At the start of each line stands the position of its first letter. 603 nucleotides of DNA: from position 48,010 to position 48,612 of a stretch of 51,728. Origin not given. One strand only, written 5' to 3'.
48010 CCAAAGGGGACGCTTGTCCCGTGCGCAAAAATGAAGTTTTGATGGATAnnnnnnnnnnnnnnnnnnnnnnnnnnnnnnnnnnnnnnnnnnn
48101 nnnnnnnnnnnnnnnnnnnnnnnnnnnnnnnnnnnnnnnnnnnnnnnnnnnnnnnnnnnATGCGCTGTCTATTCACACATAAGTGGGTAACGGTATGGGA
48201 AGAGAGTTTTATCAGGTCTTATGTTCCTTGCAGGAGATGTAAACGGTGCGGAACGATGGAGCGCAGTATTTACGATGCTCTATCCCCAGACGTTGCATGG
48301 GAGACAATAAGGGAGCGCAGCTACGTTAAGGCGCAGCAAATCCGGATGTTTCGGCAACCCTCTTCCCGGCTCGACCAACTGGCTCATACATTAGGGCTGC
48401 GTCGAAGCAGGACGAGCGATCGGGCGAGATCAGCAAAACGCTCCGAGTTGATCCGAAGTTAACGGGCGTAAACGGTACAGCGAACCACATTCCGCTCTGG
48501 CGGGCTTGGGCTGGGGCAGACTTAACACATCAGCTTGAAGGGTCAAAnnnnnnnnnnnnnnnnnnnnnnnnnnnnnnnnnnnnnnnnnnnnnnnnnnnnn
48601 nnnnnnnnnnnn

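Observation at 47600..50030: AT-rich islet with a tandemly duplicated two-gene module: small Cys/His zinc-ribbon-like protein plus stand-alone PilZ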

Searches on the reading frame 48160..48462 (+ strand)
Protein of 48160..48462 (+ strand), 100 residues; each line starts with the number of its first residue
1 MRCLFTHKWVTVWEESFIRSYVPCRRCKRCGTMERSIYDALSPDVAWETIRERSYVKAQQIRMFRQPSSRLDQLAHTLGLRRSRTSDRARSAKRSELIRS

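Call 6: search_protein_families(library=ncbifam, proteins=[window:48160-48462:+], max_evalue=1)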
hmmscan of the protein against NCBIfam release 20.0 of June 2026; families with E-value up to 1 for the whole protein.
window:48160-48462:+ (100 aa): 3 families
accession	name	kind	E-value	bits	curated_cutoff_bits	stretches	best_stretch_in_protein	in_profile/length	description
NF041603.1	Cys_rich_47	subfamily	0.038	14.1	35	1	2-33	4-36/39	PSPA7_2676 family Cys-rich small protein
NF003067.0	PRK03988.1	equivalog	0.05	13.5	129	1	5-32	86-113/138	translation initiation factor IF-2 subunit beta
NF002255.0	PRK01185.1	subfamily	0.22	10.6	304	1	25-58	9-40/271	NAD(+) kinase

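Call 7: search_protein_families(library=pfam, proteins=[window:48160-48462:+], max_evalue=1)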
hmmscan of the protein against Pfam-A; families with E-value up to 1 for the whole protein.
window:48160-48462:+ (100 aa): 1 family
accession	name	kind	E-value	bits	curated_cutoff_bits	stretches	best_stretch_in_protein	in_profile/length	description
PF07874.16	DUF1660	-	0.061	14.3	21.4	1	4-35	7-32/63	Prophage protein (DUF1660)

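Call 8: find_homologous_proteins(query=window:48160-48462:+, max_evalue=0.01)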
Query window:48160-48462:+ (100 aa): 17 proteins with E <= 0.01 among 21 candidates.
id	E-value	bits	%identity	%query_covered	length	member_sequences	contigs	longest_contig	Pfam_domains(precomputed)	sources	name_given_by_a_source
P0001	1.8e-41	158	73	100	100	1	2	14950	-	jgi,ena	-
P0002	2.5e-31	125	62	95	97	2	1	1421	-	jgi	jgi:hypothetical protein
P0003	3.5e-30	122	55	99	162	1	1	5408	-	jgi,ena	-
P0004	1.2e-29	120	59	99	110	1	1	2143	-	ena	-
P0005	1.3e-29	120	56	97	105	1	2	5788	-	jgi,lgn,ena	-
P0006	8.2e-29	117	62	95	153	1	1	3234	-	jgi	-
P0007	2.9e-27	112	61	87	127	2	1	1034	-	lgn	-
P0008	3.1e-27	112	57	98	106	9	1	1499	-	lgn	-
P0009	7.4e-27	111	59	87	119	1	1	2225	-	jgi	jgi:hypothetical protein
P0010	1.0e-26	111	57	80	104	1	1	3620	-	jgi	-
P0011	6.1e-26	108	59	88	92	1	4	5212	-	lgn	-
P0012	1.2e-25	107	53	99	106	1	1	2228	-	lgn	-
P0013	1.7e-25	107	52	97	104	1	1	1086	-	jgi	jgi:hypothetical protein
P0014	1.5e-24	104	54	100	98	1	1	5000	-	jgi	-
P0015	2.1e-24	103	58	90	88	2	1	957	-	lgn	-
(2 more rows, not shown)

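Call 10: find_encoding_contigs(protein=P0001, flank=8000, max_places=4)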
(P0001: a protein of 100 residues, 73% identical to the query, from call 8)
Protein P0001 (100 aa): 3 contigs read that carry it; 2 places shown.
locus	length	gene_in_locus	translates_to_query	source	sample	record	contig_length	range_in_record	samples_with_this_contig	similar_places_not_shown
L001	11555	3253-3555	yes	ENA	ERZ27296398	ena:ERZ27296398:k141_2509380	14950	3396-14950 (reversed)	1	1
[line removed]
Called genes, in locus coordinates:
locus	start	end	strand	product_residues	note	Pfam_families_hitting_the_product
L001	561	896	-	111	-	-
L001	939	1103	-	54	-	-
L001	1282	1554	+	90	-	-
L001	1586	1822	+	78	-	-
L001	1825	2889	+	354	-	PF03783:CsgG, PF01471:PG_binding_1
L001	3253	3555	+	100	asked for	-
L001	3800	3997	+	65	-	-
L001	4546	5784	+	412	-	PF01436:NHL (faint)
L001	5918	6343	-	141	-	-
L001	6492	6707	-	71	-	-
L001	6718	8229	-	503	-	PF27249:MJ0330_N (weak)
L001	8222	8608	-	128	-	-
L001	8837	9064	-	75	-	-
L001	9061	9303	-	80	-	-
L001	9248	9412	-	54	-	-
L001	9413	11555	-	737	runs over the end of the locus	PF09250:Prim-Pol, PF08708:PriCT_1, PF13148:DUF3987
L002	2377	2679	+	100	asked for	-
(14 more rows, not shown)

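Call 12: find_encoding_contigs(protein=P0003, flank=6000, max_places=3)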
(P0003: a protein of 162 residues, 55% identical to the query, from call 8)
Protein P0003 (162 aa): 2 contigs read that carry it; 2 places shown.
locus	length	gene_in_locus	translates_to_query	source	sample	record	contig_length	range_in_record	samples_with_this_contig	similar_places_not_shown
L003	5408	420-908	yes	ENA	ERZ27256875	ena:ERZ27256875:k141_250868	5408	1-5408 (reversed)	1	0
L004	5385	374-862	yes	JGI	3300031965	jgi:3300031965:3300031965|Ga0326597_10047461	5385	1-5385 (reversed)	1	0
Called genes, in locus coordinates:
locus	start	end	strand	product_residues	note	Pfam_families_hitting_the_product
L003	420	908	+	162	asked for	-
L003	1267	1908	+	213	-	PF07589:PEP_exosort_dom (weak)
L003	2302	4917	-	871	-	-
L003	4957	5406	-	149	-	?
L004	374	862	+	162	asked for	-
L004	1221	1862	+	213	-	PF07589:PEP_exosort_dom (weak)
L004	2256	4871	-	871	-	-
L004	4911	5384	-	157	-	?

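Call 13: find_encoding_contigs(protein=P0005, flank=6000, max_places=3)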
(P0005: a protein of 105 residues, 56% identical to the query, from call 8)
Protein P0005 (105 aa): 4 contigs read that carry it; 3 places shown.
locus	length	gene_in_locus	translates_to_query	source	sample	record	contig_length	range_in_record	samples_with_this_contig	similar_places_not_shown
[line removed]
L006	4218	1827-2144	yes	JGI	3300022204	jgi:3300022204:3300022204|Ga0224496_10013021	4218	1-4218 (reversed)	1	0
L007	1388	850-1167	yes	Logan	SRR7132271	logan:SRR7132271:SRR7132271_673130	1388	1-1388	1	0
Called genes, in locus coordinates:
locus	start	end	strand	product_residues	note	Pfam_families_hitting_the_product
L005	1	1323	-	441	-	?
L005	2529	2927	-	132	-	-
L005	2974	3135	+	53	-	-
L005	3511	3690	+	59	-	-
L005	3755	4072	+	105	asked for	-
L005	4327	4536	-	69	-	-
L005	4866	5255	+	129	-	-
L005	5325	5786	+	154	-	?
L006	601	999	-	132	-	-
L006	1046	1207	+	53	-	-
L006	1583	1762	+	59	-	-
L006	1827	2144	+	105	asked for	-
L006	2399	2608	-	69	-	-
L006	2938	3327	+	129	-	-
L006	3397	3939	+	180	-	-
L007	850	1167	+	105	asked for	-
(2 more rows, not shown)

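Call 18: find_related_loci(query=A1, collection=genome_contigs, flank=6000)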
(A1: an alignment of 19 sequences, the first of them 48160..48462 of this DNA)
Query A1 (100 aa) in genome_contigs; peptide patterns used: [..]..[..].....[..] (x = any residue, [..] = any of these).
22 stretches matched a pattern; 6 encode a relative of the query (tblastn E <= 1e-3); 6 distinct loci.
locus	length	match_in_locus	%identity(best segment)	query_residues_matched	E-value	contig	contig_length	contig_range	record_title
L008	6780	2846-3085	81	1-80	7e-45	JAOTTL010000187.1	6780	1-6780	MAG: Betaproteobacteria bacterium isolate 13_July_SF_Bin19 13_July_SF_Bin19_scaffold_5281_c1, whole genome shotgun seque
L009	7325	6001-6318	58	1-100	8e-36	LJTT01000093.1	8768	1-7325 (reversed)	MAG: Betaproteobacteria bacterium SG8_41 WOR_8-12_10520, whole genome shotgun sequence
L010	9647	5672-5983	57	1-98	1e-34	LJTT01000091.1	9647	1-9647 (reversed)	MAG: Betaproteobacteria bacterium SG8_41 WOR_8-12_8700, whole genome shotgun sequence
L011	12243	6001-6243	62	2-87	4e-34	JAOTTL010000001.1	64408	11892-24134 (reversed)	MAG: Betaproteobacteria bacterium isolate 13_July_SF_Bin19 13_July_SF_Bin19_scaffold_114_c1, whole genome shotgun sequen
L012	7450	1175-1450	48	3-88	2e-26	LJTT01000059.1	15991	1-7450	MAG: Betaproteobacteria bacterium SG8_41 WOR_8-12_3856, whole genome shotgun sequence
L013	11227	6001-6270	48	1-91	9e-26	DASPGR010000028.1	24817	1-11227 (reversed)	MAG TPA_asm: Burkholderiales bacterium isolate SMAG_U16456 k141_826129, whole genome shotgun sequence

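Call 26: find_related_loci(query=A1, collection=metagenome_contigs, flank=4000)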
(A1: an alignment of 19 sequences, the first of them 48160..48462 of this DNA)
Query A1 (100 aa) in metagenome_contigs; peptide patterns used: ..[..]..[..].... (x = any residue, [..] = any of these).
108 stretches matched a pattern; 38 encode a relative of the query (tblastn E <= 1e-3); 38 distinct loci.
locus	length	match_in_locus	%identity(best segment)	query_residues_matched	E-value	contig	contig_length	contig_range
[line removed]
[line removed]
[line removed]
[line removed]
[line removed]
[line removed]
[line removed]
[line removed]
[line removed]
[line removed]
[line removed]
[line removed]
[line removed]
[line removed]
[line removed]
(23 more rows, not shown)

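Call 37: search_protein_families(library=pfam, proteins=[L008:2229-2714:+, L008:3344-4246:+], max_evalue=0.01)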
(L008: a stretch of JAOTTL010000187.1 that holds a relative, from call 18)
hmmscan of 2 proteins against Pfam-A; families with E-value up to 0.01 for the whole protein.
L008:2229-2714:+ (161 aa): 0 families

L008:3344-4246:+ (300 aa): 0 families

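Call 38: predict_structure(alignment_id=A1)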
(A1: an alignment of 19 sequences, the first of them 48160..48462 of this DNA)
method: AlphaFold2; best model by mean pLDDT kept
length: 100 residues; sequences in the alignment: 19
mean_pLDDT: 67.4   pTM: 0.40
mean pLDDT of the five models: 67.4, 63.9, 61.1, 57.1, 54.4
residues with pLDDT >= 90: 0; 70-90: 54; 50-70: 29; < 50: 17
segments of 3 or more residues with pLDDT < 50: 84-100
pLDDT, mean of each block of 10 residues (from residue 1): 77 66 83 80 77 78 65 63 46 40
secondary structure, 60 per line:
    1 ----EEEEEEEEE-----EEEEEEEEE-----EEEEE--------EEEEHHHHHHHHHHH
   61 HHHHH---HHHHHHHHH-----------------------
elements in order: E5-13 E19-27 E33-37 E46-49 H50-65 H69-77

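Call 41: fold_search(model_id=the predicted structure, library=pdb)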
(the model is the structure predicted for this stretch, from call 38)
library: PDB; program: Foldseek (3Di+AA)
matches with E <= 10: 89; with E <= 0.001: 0
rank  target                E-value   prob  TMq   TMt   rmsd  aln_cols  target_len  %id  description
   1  6j6q_F                1.4e+00  0.25  0.31  0.21  21.5       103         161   20  Cryo-EM structure of the yeast B*-b2 complex at an average resolution of 3.7 angstrom (released 2019-04-24)
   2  9e78_1J               2.8e+00  0.12  0.20  0.05   7.0        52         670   12  48-nm repeat of the Leishmania tarentolae doublet microtubule (released 2025-03-12)
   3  2lex_MODEL_1_A        2.9e+00  0.33  0.31  0.44   4.1        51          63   14  Complex of the C-terminal WRKY domain of AtWRKY4 and a W-box DNA (released 2012-01-18)
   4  9mw8_A                3.1e+00  0.18  0.22  0.04   8.5        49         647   10  Cryo-EM structure of ancestral Dicer helicase bound to 27-bp dsRNA in post-hydrolysis closed state (released 2025-03-12)
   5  9e78_1H               3.1e+00  0.11  0.20  0.05   7.0        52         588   12  48-nm repeat of the Leishmania tarentolae doublet microtubule (released 2025-03-12)
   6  8g2z_4R               3.1e+00  0.09  0.21  0.05   7.1        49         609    8  48-nm doublet microtubule from Tetrahymena thermophila strain CU428 (released 2023-06-14)
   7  3f6z_B                4.0e+00  0.28  0.31  0.33   4.0        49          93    6  Crystal structure of Pseudomonas aeruginosa MliC in complex with hen egg white lysozyme (released 2008-12-23)
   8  8glv_PD               4.0e+00  0.28  0.31  0.09   4.8        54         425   13  96-nm repeat unit of doublet microtubules from Chlamydomonas reinhardtii flagella (released 2023-05-31)
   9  5yzg_Y                4.0e+00  0.10  0.28  0.16   8.5        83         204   16  The Cryo-EM Structure of Human Catalytic Step I Spliceosome (C complex) at 4.1 angstrom resolution (released 2018-08-08)
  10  5u9o_E                4.0e+00  0.04  0.15  0.11  13.1        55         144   13  Cocrystal structure of the intermembrane space region of the plastid division proteins PARC6 and PDV1 (released 2017-12-20)
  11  8glv_6U               4.2e+00  0.08  0.20  0.05   7.2        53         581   13  96-nm repeat unit of doublet microtubules from Chlamydomonas reinhardtii flagella (released 2023-05-31)
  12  5wam_B                4.5e+00  0.11  0.26  0.26   5.9        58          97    9  Structure of BamE from Neisseria gonorrhoeae (released 2017-12-06)
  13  2xko_D                4.5e+00  0.09  0.25  0.27  12.4        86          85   12  Crystal structure of the complex of NtcA with its transcriptional co- activator PipX (released 2010-08-18)
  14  6j4g_B                4.5e+00  0.08  0.21  0.31   6.5        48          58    8  Crystal structure of the AtWRKY33 domain (released 2020-01-15)
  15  4rh8_A                4.5e+00  0.05  0.15  0.13  13.2        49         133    8  Crystal structure of the outer membrane lipopolysaccharide transport protein LptE (RlpB) from Escherichia coli in the  (released 2015-11-11)
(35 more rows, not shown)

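Call 42: fold_search(model_id=the predicted structure, library=viral)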
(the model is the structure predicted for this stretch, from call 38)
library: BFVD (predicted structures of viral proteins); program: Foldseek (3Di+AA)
matches with E <= 10: 433; with E <= 0.001: 0
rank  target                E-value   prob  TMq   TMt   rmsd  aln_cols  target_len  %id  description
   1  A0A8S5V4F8            1.3e-01  0.69  0.29  0.28  10.0       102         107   20  Uncharacterized protein [Myoviridae sp. ctKkB1]
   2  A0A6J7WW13            1.4e-01  0.85  0.32  0.29  12.7        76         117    5  Uncharacterized protein [uncultured Caudovirales phage]
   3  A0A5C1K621            4.6e-01  0.96  0.35  0.24   4.0        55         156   16  (no name in the UniProt tables at hand)
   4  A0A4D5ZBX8            4.6e-01  0.80  0.29  0.43   4.5        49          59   12  Uncharacterized protein [Burkholderia phage BcepSaruman]
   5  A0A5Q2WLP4            5.2e-01  0.30  0.25  0.28  13.8       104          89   10  Uncharacterized protein [Microbacterium phage Wesak]
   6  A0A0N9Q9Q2            5.2e-01  0.18  0.21  0.21  10.4       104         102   10  Uncharacterized protein [Chrysochromulina ericina virus CeV-01B]
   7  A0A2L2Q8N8            6.2e-01  0.63  0.30  0.39   4.4        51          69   10  Uncharacterized protein [Human betaherpesvirus 6A]
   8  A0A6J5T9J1            6.6e-01  0.38  0.27  0.34   6.5        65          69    9  Uncharacterized protein [uncultured Caudovirales phage]
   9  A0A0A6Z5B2            6.6e-01  0.15  0.20  0.25  13.7        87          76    8  Uncharacterized protein [Enterobacter phage phiKDA1]
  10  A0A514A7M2            7.0e-01  0.28  0.25  0.22  10.3        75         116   12  (no name in the UniProt tables at hand)
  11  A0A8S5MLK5            7.0e-01  0.11  0.19  0.18  18.8       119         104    8  Uncharacterized protein [Siphoviridae sp. cteRK31]
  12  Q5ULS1                7.4e-01  0.15  0.24  0.21  14.8       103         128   10  Orf43 [Lactobacillus phage LP65]
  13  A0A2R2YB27            7.4e-01  0.12  0.17  0.13   7.5        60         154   13  Uncharacterized protein [Pseudomonas phage PPSC2]
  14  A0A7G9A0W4            7.9e-01  0.33  0.30  0.32  10.9        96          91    8  Uncharacterized protein [Microbacterium phage ClearAsMud]
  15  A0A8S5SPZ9            8.4e-01  0.33  0.26  0.31   5.7        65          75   14  Uncharacterized protein [Siphoviridae sp. ctnR613]
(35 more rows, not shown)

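Call 43: search_protein_representatives(alignment_id=A1)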
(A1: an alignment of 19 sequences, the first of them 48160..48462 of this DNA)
Query: 19 sequences, 106 profile positions. Proteins with E-value up to 0.001 (for the whole library): 49; up to 1e-10: 43; up to 1e-30: 8. The best 49 are listed.
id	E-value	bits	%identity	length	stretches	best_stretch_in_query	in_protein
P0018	9.9e-65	231.3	-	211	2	1-100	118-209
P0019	4.4e-64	229.2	-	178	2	2-104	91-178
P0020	9.4e-58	208.8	-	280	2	2-99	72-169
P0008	3.1e-48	178.2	-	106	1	1-104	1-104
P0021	4.9e-45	168.0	-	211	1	1-105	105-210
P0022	3.0e-42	159.0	-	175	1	1-104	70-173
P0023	3.8e-37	142.6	-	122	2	1-75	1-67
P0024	3.8e-36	139.4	-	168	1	1-97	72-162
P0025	1.4e-30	121.5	-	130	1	1-100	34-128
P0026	1.7e-30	121.2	-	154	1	1-101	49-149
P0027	3.6e-29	117.0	-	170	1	2-98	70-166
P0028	4.2e-29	116.7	-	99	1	1-102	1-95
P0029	8.1e-29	115.8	-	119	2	1-73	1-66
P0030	1.0e-28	115.5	-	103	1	2-98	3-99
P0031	1.2e-27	112.1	-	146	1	1-100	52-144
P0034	1.1e-26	108.9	-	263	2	1-69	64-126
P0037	1.2e-24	102.5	-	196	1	1-104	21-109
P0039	2.2e-22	95.1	-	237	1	1-95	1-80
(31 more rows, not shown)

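Call 63: find_encoding_contigs(protein=P0037, flank=4000, max_places=3)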
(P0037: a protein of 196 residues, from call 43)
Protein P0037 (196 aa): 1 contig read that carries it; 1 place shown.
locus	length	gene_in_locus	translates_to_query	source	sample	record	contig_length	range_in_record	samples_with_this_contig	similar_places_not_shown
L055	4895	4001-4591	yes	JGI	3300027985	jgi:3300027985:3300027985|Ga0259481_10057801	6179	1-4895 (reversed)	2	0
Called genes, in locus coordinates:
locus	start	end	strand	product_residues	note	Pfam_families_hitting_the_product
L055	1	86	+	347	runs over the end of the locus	PF06723:MreB_Mbl, PF00022:Actin (weak), PF00012:HSP70, PF11104:PilM_2 (faint), PF14450:FtsA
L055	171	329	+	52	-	-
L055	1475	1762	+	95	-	-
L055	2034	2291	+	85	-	-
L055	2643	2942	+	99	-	-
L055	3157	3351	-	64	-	-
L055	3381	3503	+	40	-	-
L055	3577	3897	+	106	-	-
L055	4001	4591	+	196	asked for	PF07238:PilZ (weak)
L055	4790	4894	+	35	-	?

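Call 64: find_encoding_contigs(protein=P0039, flank=4000, max_places=3)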
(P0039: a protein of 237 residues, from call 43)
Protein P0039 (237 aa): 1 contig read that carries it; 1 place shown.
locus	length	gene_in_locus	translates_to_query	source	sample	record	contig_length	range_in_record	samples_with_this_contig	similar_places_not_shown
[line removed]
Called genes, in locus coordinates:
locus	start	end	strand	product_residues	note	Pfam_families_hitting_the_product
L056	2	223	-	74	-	?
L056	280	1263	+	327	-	PF04909:Amidohydro_2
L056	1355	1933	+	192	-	-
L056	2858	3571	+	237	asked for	PF07238:PilZ (weak)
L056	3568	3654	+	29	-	?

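Call 69: predict_structure(alignment_id=A4)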
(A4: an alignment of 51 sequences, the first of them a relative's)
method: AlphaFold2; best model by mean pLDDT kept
length: 196 residues; sequences in the alignment: 51
mean_pLDDT: 74.2   pTM: 0.48
mean pLDDT of the five models: 74.2, 73.9, 72.5, 72.5, 71.3
residues with pLDDT >= 90: 86; 70-90: 34; 50-70: 21; < 50: 55
segments of 3 or more residues with pLDDT < 50: 1-21, 69-79, 92-114
pLDDT, mean of each block of 10 residues (from residue 1): 39 40 78 84 88 78 54 45 62 46 45 67 95 95 97 95 97 97 98 96
secondary structure, 60 per line:
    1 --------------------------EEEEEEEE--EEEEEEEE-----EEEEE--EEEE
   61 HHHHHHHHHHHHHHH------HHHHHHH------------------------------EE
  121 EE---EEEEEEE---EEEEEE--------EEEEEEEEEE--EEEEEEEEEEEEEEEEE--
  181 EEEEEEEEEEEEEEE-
elements in order: E27-34 E37-44 E50-54 E57-60 H61-75 H82-88 E119-122 E126-132 E136-141 E150-159 E162-178 E181-195

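Call 71: search_solved_structures(query=A1, max_evalue=10)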
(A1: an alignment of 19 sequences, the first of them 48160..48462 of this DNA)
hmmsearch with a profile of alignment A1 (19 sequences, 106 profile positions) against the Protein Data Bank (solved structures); distinct sequences matched with E-value up to 10: 0.
